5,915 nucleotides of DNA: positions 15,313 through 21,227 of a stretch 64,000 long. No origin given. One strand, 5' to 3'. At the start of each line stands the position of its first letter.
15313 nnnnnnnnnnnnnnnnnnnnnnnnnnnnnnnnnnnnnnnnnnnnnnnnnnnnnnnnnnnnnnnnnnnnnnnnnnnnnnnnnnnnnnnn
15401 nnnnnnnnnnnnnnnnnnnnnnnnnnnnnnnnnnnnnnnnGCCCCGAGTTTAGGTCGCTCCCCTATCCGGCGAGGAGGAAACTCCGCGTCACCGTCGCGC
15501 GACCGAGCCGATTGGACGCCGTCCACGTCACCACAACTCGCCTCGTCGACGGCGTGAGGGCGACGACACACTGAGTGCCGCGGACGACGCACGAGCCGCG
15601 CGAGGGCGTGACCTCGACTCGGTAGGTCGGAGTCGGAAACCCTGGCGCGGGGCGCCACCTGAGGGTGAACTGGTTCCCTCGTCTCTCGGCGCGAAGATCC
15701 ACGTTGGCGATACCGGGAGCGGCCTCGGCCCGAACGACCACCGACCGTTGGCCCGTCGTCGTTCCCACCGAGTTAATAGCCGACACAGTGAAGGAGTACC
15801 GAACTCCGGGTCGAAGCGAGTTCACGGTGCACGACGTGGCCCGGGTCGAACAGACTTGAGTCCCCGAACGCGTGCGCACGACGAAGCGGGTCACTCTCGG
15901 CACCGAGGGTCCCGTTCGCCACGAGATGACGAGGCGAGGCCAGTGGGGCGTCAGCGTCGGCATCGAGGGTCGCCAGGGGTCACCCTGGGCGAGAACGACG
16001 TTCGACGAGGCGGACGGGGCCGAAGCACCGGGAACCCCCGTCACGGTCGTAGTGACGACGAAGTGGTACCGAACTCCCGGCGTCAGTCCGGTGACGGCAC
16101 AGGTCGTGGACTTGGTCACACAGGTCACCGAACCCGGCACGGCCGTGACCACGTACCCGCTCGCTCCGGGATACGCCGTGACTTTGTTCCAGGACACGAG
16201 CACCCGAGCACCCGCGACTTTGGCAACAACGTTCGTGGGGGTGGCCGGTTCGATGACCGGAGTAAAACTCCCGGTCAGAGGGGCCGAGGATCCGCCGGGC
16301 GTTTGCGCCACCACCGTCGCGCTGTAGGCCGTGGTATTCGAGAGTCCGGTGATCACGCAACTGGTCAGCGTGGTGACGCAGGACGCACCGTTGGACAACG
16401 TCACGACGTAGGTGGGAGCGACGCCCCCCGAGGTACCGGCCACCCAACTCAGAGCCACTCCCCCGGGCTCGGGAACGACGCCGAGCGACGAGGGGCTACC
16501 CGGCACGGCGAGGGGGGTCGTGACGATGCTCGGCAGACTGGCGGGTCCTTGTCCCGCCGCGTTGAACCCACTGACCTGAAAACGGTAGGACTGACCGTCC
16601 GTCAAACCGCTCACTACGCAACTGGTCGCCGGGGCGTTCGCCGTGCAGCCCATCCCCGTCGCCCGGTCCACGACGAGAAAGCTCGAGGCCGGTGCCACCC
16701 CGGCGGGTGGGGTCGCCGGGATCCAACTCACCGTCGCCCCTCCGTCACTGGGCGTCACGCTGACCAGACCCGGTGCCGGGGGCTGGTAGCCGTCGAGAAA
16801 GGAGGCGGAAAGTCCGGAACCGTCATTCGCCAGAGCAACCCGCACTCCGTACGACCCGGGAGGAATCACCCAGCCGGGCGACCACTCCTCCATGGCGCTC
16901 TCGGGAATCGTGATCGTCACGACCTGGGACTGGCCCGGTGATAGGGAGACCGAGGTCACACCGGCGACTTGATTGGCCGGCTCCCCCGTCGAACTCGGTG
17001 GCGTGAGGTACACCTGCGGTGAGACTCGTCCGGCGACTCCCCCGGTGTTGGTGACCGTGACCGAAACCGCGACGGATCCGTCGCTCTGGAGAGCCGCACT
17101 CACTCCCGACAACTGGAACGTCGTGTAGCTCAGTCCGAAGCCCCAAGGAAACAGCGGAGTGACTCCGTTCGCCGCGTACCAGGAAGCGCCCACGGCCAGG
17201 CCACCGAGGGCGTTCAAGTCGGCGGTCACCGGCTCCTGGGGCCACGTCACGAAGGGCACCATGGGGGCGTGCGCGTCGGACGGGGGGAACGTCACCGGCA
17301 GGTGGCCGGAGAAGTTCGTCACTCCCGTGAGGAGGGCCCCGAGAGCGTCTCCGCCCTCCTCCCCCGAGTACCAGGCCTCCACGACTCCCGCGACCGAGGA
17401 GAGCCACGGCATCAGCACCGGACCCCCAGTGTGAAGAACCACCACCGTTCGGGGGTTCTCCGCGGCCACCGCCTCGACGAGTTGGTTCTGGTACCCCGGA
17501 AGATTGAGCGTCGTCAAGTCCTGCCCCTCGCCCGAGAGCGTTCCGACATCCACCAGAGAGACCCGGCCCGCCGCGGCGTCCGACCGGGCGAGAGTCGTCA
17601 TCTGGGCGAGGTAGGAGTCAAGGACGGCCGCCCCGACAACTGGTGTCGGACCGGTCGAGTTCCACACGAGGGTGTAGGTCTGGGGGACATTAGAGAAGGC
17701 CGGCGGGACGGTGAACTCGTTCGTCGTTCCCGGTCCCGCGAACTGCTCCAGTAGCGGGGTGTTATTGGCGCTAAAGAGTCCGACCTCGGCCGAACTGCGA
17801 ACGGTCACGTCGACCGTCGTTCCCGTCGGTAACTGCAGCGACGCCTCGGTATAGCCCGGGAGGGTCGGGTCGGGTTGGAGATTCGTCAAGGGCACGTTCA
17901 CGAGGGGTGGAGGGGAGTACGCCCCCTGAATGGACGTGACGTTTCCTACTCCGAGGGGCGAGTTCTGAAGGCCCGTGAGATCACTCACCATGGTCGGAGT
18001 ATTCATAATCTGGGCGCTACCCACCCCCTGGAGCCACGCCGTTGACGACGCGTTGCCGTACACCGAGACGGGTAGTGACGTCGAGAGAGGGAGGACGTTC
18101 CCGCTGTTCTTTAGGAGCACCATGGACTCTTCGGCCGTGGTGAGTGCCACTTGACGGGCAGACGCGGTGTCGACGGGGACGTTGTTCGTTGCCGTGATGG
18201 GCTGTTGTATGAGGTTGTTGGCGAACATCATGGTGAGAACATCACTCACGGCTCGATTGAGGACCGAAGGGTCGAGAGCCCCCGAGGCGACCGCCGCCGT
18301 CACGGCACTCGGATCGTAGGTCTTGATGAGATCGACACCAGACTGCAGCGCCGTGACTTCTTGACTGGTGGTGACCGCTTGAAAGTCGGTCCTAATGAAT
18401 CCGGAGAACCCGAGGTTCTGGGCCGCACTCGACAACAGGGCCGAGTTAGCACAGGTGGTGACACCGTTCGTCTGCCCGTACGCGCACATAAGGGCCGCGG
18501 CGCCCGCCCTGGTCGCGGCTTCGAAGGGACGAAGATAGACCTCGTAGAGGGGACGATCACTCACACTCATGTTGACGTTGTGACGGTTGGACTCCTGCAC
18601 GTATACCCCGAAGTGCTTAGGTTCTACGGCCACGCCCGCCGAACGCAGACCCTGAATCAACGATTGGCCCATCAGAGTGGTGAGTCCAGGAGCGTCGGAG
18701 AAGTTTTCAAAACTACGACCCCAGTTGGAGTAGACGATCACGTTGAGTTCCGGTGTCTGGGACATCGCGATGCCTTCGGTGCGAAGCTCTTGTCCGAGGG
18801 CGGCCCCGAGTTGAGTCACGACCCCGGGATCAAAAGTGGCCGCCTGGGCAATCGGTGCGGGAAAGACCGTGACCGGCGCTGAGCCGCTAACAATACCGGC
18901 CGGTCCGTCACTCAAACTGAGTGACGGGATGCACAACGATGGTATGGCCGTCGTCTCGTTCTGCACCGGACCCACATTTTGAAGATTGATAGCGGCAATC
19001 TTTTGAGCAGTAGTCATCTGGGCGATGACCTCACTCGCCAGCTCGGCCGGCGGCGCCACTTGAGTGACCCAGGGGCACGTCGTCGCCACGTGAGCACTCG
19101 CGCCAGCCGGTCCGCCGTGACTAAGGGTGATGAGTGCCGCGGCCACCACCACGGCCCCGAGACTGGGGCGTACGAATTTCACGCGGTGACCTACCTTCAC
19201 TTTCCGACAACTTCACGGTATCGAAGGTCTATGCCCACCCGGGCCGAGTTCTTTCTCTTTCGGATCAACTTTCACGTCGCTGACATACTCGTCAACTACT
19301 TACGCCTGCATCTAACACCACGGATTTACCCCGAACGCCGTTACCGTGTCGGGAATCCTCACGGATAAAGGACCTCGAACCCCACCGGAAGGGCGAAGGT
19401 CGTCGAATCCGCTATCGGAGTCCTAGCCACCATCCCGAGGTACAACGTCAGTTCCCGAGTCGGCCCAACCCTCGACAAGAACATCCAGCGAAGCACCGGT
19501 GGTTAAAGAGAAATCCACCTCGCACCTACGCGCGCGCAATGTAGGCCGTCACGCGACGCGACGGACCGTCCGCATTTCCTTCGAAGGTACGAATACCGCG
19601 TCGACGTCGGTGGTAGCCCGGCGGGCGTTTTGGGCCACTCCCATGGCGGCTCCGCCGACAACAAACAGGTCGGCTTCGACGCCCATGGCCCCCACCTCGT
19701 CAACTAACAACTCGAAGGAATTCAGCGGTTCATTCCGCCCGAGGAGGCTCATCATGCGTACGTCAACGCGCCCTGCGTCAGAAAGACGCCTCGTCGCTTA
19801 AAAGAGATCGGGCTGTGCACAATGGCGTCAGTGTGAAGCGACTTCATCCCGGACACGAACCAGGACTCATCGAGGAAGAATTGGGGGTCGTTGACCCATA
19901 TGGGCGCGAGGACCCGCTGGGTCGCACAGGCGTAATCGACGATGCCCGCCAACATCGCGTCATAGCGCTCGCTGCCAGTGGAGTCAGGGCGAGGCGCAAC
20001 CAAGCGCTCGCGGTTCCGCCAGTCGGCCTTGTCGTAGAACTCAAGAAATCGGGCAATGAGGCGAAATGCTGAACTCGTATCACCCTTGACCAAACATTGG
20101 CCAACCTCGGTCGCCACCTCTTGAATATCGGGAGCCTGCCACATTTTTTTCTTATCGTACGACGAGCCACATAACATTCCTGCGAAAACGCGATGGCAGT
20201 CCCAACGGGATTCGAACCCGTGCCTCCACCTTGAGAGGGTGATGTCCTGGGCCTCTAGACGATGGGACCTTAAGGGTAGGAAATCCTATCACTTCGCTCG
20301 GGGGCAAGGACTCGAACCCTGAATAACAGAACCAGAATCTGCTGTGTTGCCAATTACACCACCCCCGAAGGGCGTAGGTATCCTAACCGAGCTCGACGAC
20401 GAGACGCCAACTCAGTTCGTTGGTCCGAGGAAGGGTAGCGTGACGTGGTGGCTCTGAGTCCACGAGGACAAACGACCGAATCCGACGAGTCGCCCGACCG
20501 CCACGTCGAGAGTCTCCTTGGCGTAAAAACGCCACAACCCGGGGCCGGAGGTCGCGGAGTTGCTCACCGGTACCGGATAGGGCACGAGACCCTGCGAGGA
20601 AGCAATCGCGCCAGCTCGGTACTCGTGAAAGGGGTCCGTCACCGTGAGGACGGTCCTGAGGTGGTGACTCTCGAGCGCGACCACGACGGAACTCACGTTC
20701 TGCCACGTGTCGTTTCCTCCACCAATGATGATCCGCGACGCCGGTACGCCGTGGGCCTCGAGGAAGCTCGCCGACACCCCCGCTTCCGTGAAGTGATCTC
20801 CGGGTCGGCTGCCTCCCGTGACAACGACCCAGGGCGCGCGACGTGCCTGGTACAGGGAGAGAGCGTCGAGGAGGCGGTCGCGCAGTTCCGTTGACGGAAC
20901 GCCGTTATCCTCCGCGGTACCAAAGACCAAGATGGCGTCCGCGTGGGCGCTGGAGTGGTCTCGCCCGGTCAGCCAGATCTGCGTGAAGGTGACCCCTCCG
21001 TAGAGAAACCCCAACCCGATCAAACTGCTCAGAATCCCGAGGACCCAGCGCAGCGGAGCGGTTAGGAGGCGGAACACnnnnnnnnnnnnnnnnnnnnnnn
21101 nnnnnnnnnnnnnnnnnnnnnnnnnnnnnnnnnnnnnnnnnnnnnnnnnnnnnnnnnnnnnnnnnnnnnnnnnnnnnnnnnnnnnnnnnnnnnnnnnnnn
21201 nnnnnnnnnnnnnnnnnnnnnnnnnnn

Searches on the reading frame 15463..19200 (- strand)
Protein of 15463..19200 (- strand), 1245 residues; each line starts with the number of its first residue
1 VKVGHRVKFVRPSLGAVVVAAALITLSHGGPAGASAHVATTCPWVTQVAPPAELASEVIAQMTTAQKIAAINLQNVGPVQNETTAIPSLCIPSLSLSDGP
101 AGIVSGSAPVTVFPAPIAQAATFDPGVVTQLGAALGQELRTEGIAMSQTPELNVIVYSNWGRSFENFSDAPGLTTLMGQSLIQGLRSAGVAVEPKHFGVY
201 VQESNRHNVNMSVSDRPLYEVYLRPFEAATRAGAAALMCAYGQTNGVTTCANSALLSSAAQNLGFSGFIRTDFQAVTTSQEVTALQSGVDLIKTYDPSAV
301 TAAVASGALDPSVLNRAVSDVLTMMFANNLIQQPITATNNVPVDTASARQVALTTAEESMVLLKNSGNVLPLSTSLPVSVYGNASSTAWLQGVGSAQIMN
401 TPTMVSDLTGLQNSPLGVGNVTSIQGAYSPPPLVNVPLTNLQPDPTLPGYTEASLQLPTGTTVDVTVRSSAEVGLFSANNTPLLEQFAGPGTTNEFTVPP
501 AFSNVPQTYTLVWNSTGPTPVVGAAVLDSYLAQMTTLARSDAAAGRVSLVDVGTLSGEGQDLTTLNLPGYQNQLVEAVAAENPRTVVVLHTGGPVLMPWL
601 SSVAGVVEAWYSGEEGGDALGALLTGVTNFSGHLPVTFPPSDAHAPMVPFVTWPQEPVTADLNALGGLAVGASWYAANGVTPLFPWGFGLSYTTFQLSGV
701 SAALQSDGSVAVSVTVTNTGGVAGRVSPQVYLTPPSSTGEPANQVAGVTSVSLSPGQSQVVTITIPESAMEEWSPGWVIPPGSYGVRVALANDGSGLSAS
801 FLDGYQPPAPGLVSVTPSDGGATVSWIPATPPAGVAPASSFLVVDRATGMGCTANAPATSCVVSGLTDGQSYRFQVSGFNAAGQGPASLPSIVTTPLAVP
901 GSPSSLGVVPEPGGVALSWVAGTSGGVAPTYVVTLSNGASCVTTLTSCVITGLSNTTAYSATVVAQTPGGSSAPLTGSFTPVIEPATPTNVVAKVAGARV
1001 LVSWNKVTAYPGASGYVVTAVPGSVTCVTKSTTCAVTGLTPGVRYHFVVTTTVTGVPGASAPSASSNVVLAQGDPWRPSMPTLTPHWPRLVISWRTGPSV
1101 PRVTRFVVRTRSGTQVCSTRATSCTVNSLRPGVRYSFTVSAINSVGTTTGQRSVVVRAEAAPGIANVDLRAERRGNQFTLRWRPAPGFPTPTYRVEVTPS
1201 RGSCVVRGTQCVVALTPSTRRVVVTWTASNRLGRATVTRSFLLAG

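Call 49: search_protein_families(library=pfam, proteins=[window:15463-19200:-], max_evalue=0.0001)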
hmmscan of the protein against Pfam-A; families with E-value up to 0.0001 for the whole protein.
window:15463-19200:- (1245 aa): 7 families
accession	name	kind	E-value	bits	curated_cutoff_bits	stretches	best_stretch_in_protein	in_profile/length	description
PF01915.27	Glyco_hydro_3_C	-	7.5e-41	140.7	31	1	360-692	1-200/200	Glycosyl hydrolase family 3 C-terminal domain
PF00041.27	fn3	-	2.2e-32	111.5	25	3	809-893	2-83/84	Fibronectin type III domain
PF00933.27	Glyco_hydro_3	-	3.2e-28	99.5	27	1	88-323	60-315/316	Glycosyl hydrolase family 3 N terminal domain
PF14310.12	Fn3-like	-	8.5e-12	45.5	25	1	728-789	3-68/71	Fibronectin type III-like domain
PF10179.15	NDNF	-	1.2e-09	38.8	27.3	0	1111-1148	78-115/127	Neuron-derived neurotrophic factor, first Fn(III) domain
PF25059.1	FN3_DSCAM-DSCAML_C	-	3e-08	34.3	39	0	1120-1153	43-76/89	DSCAM/DSCAML C-terminal Fn3-like domain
PF16656.11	Pur_ac_phosph_N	-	7.1e-06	26.9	30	0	1029-1052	58-81/93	Purple acid Phosphatase, N-terminal domain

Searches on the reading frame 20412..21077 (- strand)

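Call 49: search_protein_families(library=pfam, proteins=[window:20412-21077:-], max_evalue=0.0001)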
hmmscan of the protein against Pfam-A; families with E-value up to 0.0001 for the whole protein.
window:20412-21077:- (221 aa): 1 family
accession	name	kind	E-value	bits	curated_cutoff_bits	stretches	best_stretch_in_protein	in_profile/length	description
PF02698.23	DUF218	-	3.6e-21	75.9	27.6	1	47-188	1-130/133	DUF218 domain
